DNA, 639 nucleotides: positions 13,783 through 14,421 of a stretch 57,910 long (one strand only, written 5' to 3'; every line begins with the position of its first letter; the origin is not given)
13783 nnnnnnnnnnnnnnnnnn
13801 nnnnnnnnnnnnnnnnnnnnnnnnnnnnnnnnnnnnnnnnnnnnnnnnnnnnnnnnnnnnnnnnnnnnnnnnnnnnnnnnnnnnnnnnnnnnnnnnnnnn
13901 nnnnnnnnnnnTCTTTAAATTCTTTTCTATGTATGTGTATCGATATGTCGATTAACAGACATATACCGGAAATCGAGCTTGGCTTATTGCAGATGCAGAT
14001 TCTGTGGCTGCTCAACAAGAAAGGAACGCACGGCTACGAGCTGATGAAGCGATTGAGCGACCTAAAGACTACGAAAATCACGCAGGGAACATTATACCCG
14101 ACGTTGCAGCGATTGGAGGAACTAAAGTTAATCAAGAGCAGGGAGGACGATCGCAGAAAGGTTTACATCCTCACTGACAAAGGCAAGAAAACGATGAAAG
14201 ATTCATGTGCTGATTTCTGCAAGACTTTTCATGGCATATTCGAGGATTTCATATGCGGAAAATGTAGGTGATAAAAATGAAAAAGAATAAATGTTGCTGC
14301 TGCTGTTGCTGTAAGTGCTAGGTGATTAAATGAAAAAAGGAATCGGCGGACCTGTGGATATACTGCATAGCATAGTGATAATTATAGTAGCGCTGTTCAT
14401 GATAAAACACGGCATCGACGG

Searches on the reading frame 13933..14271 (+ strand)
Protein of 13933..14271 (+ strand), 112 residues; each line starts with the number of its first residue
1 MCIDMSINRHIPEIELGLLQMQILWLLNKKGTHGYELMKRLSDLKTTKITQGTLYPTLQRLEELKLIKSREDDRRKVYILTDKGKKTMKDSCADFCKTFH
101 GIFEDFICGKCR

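Call 3: search_protein_families(library=pfam, proteins=[window:13933-14271:+], max_evalue=0.01)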
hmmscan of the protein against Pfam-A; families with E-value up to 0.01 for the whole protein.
window:13933-14271:+ (112 aa): 11 families
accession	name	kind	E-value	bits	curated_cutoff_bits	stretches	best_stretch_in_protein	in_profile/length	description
PF03551.20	PadR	-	4.8e-18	65.4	27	1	23-89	1-74/75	Transcriptional regulator PadR-like family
PF22194.2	F-93_WHD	-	5.1e-05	23.7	28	1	28-84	8-62/62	F-93, winged-helix domain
PF13463.12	HTH_27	-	5.3e-05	23.9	22.2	1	19-84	4-68/68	Winged helix DNA-binding domain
PF22381.2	Staph_reg_Sar_Rot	-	6.5e-05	23.4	27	1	13-89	9-83/85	Transcriptional regulator SarA/Rot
PF04458.17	DUF505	-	7e-05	21.8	28.7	1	38-91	348-406/622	Protein of unknown function (DUF505)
PF01316.27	Arg_repressor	-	0.00076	19.6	27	1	31-85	19-69/70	Arginine repressor, DNA binding domain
PF01638.23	HxlR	-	0.0018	18.5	20.8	1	38-87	18-72/91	HxlR-like helix-turn-helix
PF14277.12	DUF4364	-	0.0055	17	26.9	1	56-89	38-71/162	Domain of unknown function (DUF4364)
PF03965.22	Penicillinase_R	-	0.0064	17.3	22.6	1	21-100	9-84/115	Penicillinase repressor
PF14947.12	HTH_45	-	0.009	16.4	25.5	0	53-90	35-68/77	Winged helix-turn-helix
PF01475.25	FUR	-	0.0093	16.5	23.1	0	22-82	12-75/121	Ferric uptake regulator family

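Call 6: find_homologous_proteins(query=window:13933-14271:+, max_evalue=0.00001)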
Query window:13933-14271:+ (112 aa): 133 proteins with E <= 0.00001 among 136 candidates; the best 120 are listed.
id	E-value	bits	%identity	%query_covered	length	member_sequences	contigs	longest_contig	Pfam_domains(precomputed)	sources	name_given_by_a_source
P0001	1.2e-66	240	100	96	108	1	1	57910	PF03551.21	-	-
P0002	3.0e-55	203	83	96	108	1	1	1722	PF03551.21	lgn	-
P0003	1.1e-49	185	80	96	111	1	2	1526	PF04458.19,PF03551.21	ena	-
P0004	1.1e-46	175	75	96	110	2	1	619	PF03551.21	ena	-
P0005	3.6e-45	170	70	96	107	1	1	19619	PF03551.21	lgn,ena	-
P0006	5.7e-45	170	69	99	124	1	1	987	PF01638.24,PF03551.21,PF03965.23,PF22381.3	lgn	-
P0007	7.2e-45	169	70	96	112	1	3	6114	PF03551.21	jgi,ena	-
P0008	7.8e-45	169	76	96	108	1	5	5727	PF03551.21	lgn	-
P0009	8.2e-45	169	73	96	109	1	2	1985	PF03551.21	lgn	-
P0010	1.1e-44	169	73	96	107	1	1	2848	PF03551.21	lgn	-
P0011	7.3e-42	160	67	96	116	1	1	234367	PF03551.21,PF22381.3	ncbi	ncbi:MAG: PadR family transcriptional regulator [Candidatus Aenigmatarchaeota archaeon]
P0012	3.3e-41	158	69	97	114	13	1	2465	PF03551.21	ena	-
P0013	5.7e-41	157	64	99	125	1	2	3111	PF03551.21,PF03965.23,PF22381.3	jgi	jgi:DNA-binding PadR family transcriptional regulator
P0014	6.3e-41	157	67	96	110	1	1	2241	PF03551.21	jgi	jgi:DNA-binding PadR family transcriptional regulator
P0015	7.4e-41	157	65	96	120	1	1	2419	PF03551.21,PF03965.23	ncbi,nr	ncbi:MAG: PadR family transcriptional regulator [Candidatus Woesearchaeota archaeon]|nr:PadR family 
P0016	9.0e-41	156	66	93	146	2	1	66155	PF22194.3,PF03551.21,PF03965.23,PF22381.3,PF21441.5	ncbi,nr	ncbi:MAG: PadR family transcriptional regulator [Candidatus Aenigmarchaeota archaeon]|nr:PadR family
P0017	9.2e-41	156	60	99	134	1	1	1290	PF03551.21,PF03965.23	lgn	-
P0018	1.3e-40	156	68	96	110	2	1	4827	PF03551.21,PF22381.3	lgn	-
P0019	2.0e-40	155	65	96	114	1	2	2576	PF03551.21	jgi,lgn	-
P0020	3.2e-40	155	67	96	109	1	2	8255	PF03551.21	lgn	-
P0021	3.6e-40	154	67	90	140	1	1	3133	PF13463.13,PF03551.21,PF22381.3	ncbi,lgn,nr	ncbi:MAG: PadR family transcriptional regulator [Candidatus Aenigmarchaeota archaeon]|nr:PadR family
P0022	3.7e-40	154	66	92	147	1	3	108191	PF03551.21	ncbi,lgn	-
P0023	4.4e-40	154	66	93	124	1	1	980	PF03551.21,PF03965.23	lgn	-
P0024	4.4e-40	154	69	96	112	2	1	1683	PF03551.21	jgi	-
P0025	4.9e-40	154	66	96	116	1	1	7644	PF03551.21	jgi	jgi:DNA-binding PadR family transcriptional regulator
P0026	7.6e-40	153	65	93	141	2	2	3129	PF22166.4,PF13463.13,PF03551.21,PF22381.3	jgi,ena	-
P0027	8.0e-40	153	66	96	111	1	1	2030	PF03551.21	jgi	jgi:DNA-binding PadR family transcriptional regulator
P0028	1.7e-39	152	65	96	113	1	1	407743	PF03551.21,PF22381.3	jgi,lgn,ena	-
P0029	1.8e-39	152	68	90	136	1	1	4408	PF03551.21,PF03965.23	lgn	-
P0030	2.6e-39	152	62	98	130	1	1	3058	PF03551.21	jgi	-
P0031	2.6e-39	152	65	96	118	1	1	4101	PF03551.21,PF22381.3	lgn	-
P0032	3.8e-39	151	54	99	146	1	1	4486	PF22194.3,PF03551.21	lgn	-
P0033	5.2e-39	151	64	93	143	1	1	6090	PF22194.3,PF13463.13,PF03551.21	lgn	-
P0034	7.3e-39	150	63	96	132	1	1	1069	PF22194.3,PF03551.21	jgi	jgi:DNA-binding MarR family transcriptional regulator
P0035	1.2e-38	149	65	93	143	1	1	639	PF03551.21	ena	-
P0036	1.5e-38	149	64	90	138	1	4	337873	PF03551.21,PF13601.13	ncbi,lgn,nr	ncbi:MAG: PadR family transcriptional regulator [Candidatus Aenigmarchaeota archaeon]|nr:PadR family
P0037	1.6e-38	149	58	99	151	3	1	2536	PF03551.21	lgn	-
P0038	1.8e-38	149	61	96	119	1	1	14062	PF03551.21,PF03965.23,PF22381.3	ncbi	-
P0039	1.8e-38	149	54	99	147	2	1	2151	PF13463.13,PF03551.21,PF12802.14,PF22381.3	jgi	-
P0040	2.0e-38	149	63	96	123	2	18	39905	PF03551.21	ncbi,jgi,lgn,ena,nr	ncbi:MAG: PadR family transcriptional regulator [Candidatus Aenigmarchaeota archaeon]|nr:PadR family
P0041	2.2e-38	149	61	93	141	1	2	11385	PF03551.21,PF22381.3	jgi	jgi:DNA-binding MarR family transcriptional regulator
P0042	2.6e-38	148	60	96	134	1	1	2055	PF03551.21,PF22381.3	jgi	jgi:PadR family transcriptional regulator, regulatory protein PadR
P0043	3.0e-38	148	66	89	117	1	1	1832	PF03551.21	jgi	jgi:DNA-binding PadR family transcriptional regulator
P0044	3.5e-38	148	64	91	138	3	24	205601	PF03551.21,PF03965.23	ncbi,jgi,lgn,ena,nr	ncbi:MAG: PadR family transcriptional regulator [Candidatus Aenigmarchaeota archaeon]|nr:PadR family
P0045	3.8e-38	148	66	88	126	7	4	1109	PF03551.21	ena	-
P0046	5.9e-38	147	63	93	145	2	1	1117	PF22166.4,PF22194.3,PF03551.21,PF03965.23,PF12802.14,PF21441.5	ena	-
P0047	6.9e-38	147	63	96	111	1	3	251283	PF03551.21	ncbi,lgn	ncbi:MAG: PadR family transcriptional regulator [Candidatus Aenigmatarchaeota archaeon]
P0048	9.9e-38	146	63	90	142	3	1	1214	PF03551.21,PF22381.3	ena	-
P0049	1.1e-37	146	64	88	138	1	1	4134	PF03551.21,PF03965.23,PF22381.3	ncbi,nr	ncbi:MAG: PadR family transcriptional regulator [Candidatus Aenigmarchaeota archaeon]|nr:PadR family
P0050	1.3e-37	146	62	92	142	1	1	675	PF03551.21,PF12802.14,PF22381.3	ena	-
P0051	1.3e-37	146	63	96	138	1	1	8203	PF03551.21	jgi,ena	-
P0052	1.7e-37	146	57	99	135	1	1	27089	PF03551.21,PF03965.23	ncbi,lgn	-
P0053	2.1e-37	145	66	92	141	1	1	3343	PF03551.21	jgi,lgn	jgi:PadR family transcriptional regulator PadR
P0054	2.3e-37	145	62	96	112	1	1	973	PF03551.21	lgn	-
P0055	2.5e-37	145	65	88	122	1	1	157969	PF03551.21,PF03965.23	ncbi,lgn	-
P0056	4.5e-37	144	59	96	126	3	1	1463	PF03551.21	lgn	-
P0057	5.8e-37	144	65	96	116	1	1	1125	PF03551.21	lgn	-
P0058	6.8e-37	144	73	82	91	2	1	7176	PF03551.21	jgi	jgi:DNA-binding PadR family transcriptional regulator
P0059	7.7e-37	144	63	92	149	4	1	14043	PF03551.21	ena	-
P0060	9.8e-37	143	54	96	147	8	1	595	PF03551.21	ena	-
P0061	1.2e-36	143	63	91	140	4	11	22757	PF03551.21,PF13601.13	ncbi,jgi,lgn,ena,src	-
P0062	1.3e-36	143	55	99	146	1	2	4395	PF03551.21,PF03965.23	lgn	-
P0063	2.1e-36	142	60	93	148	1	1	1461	PF03551.21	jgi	jgi:DNA-binding MarR family transcriptional regulator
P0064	2.3e-36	142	57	96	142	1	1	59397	PF03551.21,PF03965.23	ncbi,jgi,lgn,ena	ncbi:MAG: PadR family transcriptional regulator [Candidatus Aenigmatarchaeota archaeon]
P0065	2.3e-36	142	62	93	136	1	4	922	PF03551.21,PF13601.13,PF22381.3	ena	-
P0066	2.7e-36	142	54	99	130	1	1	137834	PF03551.21,PF03965.23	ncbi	-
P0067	3.4e-36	142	65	88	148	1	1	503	PF03551.21,PF13601.13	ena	-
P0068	3.5e-36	141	60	96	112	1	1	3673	PF03551.21,PF03965.23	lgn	-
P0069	4.5e-36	141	60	92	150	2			PF03551.21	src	-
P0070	7.3e-36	140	64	88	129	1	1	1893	PF03551.21,PF03965.23,PF22381.3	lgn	-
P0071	8.5e-36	140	60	92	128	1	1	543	PF03551.21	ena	-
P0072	8.9e-36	140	58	96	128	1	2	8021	PF03551.21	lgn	-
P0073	9.4e-36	140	55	96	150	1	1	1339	PF03551.21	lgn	-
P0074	9.5e-36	140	60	92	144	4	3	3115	PF03551.21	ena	-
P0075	9.5e-36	140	63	92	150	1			PF03551.21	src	-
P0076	1.2e-35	140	65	88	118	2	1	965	PF03551.21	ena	-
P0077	1.3e-35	140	60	93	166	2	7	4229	PF03551.21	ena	-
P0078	1.6e-35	139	59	96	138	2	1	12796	PF03551.21,PF03965.23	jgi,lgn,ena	-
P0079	1.7e-35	139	63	93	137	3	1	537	PF03551.21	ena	-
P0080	1.7e-35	139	66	88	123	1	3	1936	PF03551.21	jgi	jgi:DNA-binding PadR family transcriptional regulator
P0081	3.1e-35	138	61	90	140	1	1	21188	PF03551.21,PF03965.23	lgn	-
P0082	3.3e-35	138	70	81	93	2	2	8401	PF03551.21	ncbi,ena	-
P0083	3.6e-35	138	68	81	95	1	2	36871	PF03551.21,PF13601.13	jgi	-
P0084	6.6e-35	137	59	92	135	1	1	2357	PF03551.21,PF22381.3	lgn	-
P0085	6.8e-35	137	56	96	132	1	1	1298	PF03551.21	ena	-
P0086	6.9e-35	137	55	93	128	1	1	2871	PF22194.3,PF03551.21,PF03965.23,PF22381.3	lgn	-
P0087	2.0e-34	136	61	93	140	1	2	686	PF03551.21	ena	-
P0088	2.8e-34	135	60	90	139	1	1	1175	PF03551.21,PF22381.3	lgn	-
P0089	2.9e-34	135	56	93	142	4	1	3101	PF03551.21,PF03965.23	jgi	-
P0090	7.5e-34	134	71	82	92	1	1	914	PF03551.21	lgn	-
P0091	8.3e-34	134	56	95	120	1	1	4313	PF03551.21,PF22381.3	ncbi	-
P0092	1.9e-33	133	61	88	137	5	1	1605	PF03551.21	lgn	-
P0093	2.1e-33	133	66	81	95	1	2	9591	PF03551.21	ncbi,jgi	-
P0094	2.3e-33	132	63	88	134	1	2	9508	PF03551.21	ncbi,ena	-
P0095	2.7e-33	132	61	88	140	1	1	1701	PF03551.21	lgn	-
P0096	4.6e-33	131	55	96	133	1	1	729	PF03551.21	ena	-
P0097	6.6e-33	131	53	96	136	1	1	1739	PF03551.21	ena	-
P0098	7.5e-33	131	59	88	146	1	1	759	PF03551.21,PF22381.3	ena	-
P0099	1.2e-32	130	58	96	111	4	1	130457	PF03551.21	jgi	jgi:DNA-binding PadR family transcriptional regulator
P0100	1.3e-32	130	62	88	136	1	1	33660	PF03551.21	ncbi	-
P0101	1.7e-32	130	52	96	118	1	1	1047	PF13463.13,PF03551.21,PF13601.13,PF22381.3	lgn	-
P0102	2.9e-32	129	60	96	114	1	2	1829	PF13463.13,PF03551.21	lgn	-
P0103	8.6e-32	127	58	96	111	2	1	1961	PF03551.21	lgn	-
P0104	1.1e-31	127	55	97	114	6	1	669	PF03551.21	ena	-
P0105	1.5e-31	127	56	92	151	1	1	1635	PF03551.21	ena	-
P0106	1.5e-31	127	57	96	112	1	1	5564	PF03551.21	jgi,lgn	jgi:PadR family transcriptional regulator PadR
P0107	5.3e-31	125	58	90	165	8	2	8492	PF03551.21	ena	-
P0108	6.2e-31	125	56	88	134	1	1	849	PF03551.21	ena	-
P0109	7.7e-31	124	53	93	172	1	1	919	PF03551.21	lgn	-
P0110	1.3e-30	124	57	88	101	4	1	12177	PF03551.21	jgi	jgi:PadR family transcriptional regulator PadR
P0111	1.3e-30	124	55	96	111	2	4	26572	PF03551.21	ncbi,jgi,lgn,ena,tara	tara:strand:+ start:1810 stop:2145 length:336 start_codon:yes stop_codon:yes gene_type:complete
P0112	1.6e-30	123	56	96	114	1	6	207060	PF03551.21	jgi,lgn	jgi:DNA-binding PadR family transcriptional regulator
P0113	1.6e-30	123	53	96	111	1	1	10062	PF03551.21,PF13601.13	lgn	-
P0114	3.3e-30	122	58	87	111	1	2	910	PF03551.21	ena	-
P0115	6.8e-30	121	56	96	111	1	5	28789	PF03551.21,PF03962.22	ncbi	-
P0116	2.0e-29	120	55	97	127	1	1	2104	PF03551.21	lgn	-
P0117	5.6e-29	118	55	97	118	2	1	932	PF03551.21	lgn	-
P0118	7.4e-29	118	54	88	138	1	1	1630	PF03551.21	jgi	jgi:PadR family transcriptional regulator PadR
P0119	7.6e-29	118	53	93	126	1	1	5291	PF03551.21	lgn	-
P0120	1.1e-28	117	55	96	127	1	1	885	PF03551.21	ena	-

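Call 8: find_related_loci(query=A1, collection=genome_contigs, flank=4000)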
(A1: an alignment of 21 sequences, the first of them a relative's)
Query A1 (108 aa) in genome_contigs; peptide patterns used: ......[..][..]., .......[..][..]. (x = any residue, [..] = any of these).
206 stretches matched a pattern; 91 encode a relative of the query (tblastn E <= 1e-3); the best 80 are kept; 80 distinct loci.
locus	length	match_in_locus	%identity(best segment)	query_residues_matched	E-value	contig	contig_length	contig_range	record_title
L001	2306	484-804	73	1-108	7e-51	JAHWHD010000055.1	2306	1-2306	MAG: Candidatus Woesearchaeota archaeon isolate FT1_799 k127_26035049, whole genome shotgun sequence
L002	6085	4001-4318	71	1-107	8e-48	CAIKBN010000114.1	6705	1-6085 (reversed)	uncultured archaeon isolate AlinenSediments_bin-3679 genome assembly, contig: bin-3679:114/178, whole genome shotgun seq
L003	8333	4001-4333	67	1-107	1e-46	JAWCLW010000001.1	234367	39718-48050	MAG: Candidatus Aenigmatarchaeota archaeon isolate JZ-2_201705_bins_247 JZ-2_201705_bins_247_scaffold_1, whole genome sh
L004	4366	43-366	68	1-108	1e-46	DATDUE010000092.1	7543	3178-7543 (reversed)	MAG TPA_asm: archaeon isolate SMAG_U8049 k141_806049, whole genome shotgun sequence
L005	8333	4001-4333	63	1-108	7e-46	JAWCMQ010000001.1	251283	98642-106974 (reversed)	MAG: Candidatus Aenigmatarchaeota archaeon isolate JZ-2_201705_bins_45 JZ-2_201705_bins_45_scaffold_1, whole genome shot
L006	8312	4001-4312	66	4-107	2e-45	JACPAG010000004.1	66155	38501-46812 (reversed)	MAG: Candidatus Aenigmatarchaeota archaeon isolate NC_groundwater_225_Ag_S-0.2um_45_12 S5_GD2017_2_S2_scaffold_257, whol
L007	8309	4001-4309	66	5-107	6e-45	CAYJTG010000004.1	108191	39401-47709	MAG TPA_asm: uncultured archaeon isolate ERP125453_co1_24 genome assembly, contig: NODE_82_length_108191_cov_19.591598,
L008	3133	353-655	67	7-107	1e-44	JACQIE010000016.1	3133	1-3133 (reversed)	MAG: Candidatus Aenigmatarchaeota archaeon isolate NC_groundwater_1117_Ag_S-0.1um_51_28 S_p1_S3_coassembly_k141_342366,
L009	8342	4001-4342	63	1-107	3e-44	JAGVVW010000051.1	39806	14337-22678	MAG: Candidatus Aenigmatarchaeota archaeon isolate RIFCSPHIGHO2_02_FULL_36_49 rifcsphigho2_02_scaffold_1418, whole genom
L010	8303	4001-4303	64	7-107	5e-44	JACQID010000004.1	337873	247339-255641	MAG: Candidatus Aenigmatarchaeota archaeon isolate NC_groundwater_1116_Ag_S-0.1um_45_568 S_p1_S3_coassembly_k141_873415,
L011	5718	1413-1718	65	6-107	2e-43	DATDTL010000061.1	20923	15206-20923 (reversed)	MAG TPA_asm: archaeon isolate SMAG_U8030 k141_1839413, whole genome shotgun sequence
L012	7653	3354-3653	66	8-107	3e-43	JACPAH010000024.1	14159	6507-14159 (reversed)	MAG: Candidatus Aenigmatarchaeota archaeon isolate NC_groundwater_226_Ag_S-0.2um_50_12 S5_GD2017_2_S2_scaffold_4209, who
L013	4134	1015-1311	64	9-107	4e-43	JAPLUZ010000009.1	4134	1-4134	MAG: Candidatus Aenigmatarchaeota archaeon isolate LacPavin_0920_SED5_MAG_42_9 LacPavin_0920_SED5_scaffold_242916, whole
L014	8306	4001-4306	64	6-107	3e-43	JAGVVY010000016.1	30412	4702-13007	MAG: Candidatus Aenigmatarchaeota archaeon isolate RIFCSPHIGHO2_02_FULL_49_46 rifcsphigho2_02_scaffold_2008, whole genom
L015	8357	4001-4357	56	1-107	9e-43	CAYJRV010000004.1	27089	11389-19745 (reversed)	MAG TPA_asm: uncultured archaeon isolate ERP125453_co1_230 genome assembly, contig: NODE_1526_length_27089_cov_13.628357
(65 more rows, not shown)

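Call 13: find_related_loci(query=A1, collection=metagenome_contigs, flank=2500)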
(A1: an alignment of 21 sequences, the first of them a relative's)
Query A1 (108 aa) in metagenome_contigs; peptide patterns used: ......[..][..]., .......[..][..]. (x = any residue, [..] = any of these).
307 stretches matched a pattern; 94 encode a relative of the query (tblastn E <= 1e-3); the best 80 are kept; 80 distinct loci.
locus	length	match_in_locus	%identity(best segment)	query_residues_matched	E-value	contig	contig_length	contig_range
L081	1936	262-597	70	1-108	7e-52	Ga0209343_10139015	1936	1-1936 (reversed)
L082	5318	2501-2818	71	1-107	3e-48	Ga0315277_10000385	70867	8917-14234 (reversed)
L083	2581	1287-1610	68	1-108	4e-47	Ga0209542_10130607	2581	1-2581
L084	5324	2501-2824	68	1-108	8e-47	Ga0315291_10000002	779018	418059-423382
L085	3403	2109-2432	68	1-108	5e-47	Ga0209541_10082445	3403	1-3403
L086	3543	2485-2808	70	1-108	1e-46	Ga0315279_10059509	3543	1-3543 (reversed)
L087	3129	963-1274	65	4-107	4e-45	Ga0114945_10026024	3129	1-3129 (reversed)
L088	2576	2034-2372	65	1-108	7e-45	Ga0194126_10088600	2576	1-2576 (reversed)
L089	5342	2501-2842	63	1-107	1e-44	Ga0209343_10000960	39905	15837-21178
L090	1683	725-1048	69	1-107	2e-45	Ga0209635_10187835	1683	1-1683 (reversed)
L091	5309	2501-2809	65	5-107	1e-44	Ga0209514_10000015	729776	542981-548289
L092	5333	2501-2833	65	1-107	3e-44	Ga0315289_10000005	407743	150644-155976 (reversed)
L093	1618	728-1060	65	1-108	8e-45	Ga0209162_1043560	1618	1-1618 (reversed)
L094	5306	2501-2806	65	6-107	8e-44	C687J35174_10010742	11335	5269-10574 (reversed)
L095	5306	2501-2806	64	6-107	1e-43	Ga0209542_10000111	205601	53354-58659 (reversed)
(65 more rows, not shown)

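Call 17: find_encoding_contigs(protein=P0002, flank=3000, max_places=3)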
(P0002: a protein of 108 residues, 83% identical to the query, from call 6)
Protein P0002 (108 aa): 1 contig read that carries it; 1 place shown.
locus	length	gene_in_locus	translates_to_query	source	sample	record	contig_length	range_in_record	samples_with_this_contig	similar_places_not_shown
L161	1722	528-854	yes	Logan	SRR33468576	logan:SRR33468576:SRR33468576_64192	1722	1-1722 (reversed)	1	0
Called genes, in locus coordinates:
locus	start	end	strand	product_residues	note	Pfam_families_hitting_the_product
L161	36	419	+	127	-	-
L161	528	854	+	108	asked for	PF03551:PadR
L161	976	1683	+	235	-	PF02463:SMC_N (faint), PF00005:ABC_tran, PF13304:AAA_21 (faint)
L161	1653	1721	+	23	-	?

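Call 18: find_encoding_contigs(protein=P0003, flank=3000, max_places=3)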
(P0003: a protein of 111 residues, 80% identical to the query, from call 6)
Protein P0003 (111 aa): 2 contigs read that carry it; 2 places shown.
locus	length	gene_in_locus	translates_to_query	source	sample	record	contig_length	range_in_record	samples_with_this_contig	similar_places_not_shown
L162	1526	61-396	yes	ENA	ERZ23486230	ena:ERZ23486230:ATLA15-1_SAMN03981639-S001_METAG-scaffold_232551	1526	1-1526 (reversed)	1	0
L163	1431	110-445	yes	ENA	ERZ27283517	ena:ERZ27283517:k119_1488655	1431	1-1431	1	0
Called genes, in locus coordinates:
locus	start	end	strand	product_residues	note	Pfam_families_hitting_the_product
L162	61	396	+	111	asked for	PF03551:PadR, PF04458:DUF505 (weak)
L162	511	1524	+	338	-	?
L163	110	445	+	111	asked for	PF03551:PadR, PF04458:DUF505 (weak)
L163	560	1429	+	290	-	?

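Call 19: find_encoding_contigs(protein=P0008, flank=3000, max_places=3)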
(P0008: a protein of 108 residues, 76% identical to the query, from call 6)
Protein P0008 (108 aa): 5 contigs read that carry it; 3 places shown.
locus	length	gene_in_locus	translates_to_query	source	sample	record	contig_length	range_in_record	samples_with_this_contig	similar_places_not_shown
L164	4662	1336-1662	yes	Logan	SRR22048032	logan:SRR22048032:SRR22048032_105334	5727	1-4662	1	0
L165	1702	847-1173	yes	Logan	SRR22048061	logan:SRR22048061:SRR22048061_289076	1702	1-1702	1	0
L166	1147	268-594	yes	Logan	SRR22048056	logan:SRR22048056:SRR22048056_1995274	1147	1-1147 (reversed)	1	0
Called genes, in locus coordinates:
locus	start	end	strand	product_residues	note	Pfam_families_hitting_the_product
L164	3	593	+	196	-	?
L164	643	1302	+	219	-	PF01930:Cas_Cas4 (weak), PF12705:PDDEXK_1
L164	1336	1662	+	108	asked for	PF03551:PadR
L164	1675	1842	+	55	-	-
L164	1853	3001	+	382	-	PF00266:Aminotran_5, PF01212:Beta_elim_lyase (weak)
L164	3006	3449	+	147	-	PF01592:NifU_N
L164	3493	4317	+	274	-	-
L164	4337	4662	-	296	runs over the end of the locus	PF00892:EamA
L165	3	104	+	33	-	?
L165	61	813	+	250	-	PF12705:PDDEXK_1, PF01930:Cas_Cas4 (weak)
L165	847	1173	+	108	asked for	PF03551:PadR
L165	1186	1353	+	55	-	-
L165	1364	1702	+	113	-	?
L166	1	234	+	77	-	?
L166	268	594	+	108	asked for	PF03551:PadR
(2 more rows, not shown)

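Call 20: find_encoding_contigs(protein=P0009, flank=3000, max_places=2)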
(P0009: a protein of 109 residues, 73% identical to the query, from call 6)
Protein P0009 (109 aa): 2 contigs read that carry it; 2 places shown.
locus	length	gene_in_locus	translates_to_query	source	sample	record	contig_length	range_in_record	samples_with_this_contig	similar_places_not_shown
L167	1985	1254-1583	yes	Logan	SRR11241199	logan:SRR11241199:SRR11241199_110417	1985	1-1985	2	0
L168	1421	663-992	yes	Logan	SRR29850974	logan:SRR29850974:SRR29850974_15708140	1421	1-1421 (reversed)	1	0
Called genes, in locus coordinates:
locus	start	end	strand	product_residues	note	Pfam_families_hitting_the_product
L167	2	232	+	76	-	?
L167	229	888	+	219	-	PF12705:PDDEXK_1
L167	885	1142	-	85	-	-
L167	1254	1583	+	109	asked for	PF03551:PadR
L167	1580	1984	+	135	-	?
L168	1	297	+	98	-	?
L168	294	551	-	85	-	-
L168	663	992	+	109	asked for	PF03551:PadR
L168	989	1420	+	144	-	?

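Call 21: find_encoding_contigs(protein=P0010, flank=3000, max_places=2)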
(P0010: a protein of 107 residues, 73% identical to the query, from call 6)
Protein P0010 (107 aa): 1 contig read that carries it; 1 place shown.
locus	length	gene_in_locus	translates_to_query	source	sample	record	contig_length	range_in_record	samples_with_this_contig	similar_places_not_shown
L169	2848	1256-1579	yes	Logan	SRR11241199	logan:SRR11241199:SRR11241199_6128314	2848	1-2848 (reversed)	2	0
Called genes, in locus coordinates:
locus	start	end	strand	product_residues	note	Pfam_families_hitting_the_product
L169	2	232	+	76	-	?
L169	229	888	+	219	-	PF12705:PDDEXK_1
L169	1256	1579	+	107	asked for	PF03551:PadR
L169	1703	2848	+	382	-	?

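Call 22: find_encoding_contigs(protein=P0005, flank=3000, max_places=2)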
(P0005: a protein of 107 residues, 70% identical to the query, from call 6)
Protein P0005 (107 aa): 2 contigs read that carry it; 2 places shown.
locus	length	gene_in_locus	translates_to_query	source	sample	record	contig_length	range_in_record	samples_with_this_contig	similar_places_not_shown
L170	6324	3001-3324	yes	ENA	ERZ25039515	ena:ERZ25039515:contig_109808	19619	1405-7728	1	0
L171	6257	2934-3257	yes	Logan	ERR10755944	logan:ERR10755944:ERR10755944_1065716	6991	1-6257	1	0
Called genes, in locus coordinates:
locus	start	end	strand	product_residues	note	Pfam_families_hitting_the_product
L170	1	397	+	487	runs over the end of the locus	PF01580:FtsK_SpoIIIE (faint), PF01935:DUF87, PF05872:HerA_C (faint), PF10412:TrwB_AAD_bind (faint), PF12846:AAA_10 (faint), PF13401:AAA_22 (faint)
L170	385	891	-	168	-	PF01694:Rhomboid, PF08551:DUF1751 (weak)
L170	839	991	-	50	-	-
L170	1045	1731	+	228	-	PF00702:Hydrolase, PF12710:HAD (weak), PF13419:HAD_2, PF13242:Hydrolase_like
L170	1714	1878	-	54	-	-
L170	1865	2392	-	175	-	-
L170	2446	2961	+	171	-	PF00710:Asparaginase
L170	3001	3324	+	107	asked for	PF03551:PadR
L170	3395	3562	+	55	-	-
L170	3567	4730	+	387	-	PF00266:Aminotran_5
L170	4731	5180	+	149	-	PF01592:NifU_N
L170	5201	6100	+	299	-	PF00291:PALP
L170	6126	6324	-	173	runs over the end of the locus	-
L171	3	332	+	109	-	?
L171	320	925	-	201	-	PF08551:DUF1751 (weak), PF01694:Rhomboid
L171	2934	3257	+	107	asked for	PF03551:PadR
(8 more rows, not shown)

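Call 23: find_encoding_contigs(protein=P0007, flank=3000, max_places=3)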
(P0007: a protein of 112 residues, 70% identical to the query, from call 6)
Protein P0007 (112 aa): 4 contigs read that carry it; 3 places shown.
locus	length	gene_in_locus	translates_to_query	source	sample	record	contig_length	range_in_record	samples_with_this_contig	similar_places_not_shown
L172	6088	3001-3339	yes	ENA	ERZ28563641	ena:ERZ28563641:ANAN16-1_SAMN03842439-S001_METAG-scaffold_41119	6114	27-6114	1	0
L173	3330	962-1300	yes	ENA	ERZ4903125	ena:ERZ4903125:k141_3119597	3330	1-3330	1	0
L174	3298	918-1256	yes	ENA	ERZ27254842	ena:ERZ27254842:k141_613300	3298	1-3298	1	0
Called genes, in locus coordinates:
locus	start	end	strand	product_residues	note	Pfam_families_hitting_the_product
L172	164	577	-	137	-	-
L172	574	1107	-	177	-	PF01909:NTP_transf_2 (weak), PF18765:Polbeta (weak)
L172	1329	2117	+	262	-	-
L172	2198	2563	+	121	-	PF17763:Asparaginase_C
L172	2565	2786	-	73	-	-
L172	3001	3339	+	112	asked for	PF03551:PadR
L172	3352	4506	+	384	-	PF00266:Aminotran_5, PF01212:Beta_elim_lyase, PF01041:DegT_DnrJ_EryC1 (weak)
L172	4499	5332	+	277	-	PF01592:NifU_N (weak)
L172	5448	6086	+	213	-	?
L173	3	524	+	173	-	?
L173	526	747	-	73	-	-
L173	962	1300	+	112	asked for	PF03551:PadR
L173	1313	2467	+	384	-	PF00266:Aminotran_5, PF01212:Beta_elim_lyase, PF01041:DegT_DnrJ_EryC1 (weak)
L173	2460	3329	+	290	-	?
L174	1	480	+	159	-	?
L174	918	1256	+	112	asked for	PF03551:PadR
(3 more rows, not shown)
